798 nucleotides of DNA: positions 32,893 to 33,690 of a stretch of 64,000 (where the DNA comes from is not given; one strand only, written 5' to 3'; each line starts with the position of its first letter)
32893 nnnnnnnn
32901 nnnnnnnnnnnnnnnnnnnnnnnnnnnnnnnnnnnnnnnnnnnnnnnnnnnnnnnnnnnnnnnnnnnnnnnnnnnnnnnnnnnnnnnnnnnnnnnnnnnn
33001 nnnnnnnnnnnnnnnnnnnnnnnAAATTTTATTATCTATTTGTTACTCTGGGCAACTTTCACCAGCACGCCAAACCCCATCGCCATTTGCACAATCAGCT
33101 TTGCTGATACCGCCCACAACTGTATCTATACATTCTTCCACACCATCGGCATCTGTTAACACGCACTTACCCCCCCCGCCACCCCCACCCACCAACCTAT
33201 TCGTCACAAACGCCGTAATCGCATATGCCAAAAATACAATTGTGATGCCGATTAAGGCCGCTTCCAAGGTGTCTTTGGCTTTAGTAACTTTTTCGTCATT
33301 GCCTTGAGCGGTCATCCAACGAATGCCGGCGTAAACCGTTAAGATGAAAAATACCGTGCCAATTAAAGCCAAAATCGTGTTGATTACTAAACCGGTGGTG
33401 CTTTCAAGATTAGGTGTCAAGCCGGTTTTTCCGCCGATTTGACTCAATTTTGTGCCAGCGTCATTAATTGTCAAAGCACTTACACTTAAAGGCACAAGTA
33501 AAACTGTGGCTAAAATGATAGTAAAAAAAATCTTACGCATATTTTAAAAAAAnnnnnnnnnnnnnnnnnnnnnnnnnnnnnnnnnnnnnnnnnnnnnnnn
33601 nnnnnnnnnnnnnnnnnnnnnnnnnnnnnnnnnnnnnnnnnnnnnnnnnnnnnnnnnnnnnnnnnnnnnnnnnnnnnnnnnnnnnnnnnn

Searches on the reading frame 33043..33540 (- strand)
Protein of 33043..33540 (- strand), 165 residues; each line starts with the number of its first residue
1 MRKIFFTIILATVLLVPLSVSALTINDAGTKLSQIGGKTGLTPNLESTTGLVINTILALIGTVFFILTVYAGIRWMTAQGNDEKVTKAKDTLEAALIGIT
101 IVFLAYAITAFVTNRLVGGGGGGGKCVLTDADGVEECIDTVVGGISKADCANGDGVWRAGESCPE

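Call 107: search_protein_families(library=pfam, proteins=[window:33043-33540:-], max_evalue=0.01)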
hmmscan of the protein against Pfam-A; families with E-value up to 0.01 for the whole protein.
window:33043-33540:- (165 aa): 1 family
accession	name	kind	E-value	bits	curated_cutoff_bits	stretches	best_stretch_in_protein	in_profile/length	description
PF18895.5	T4SS_pilin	-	3.7e-08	33.8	26.6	1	53-111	13-70/71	Type IV secretion system pilin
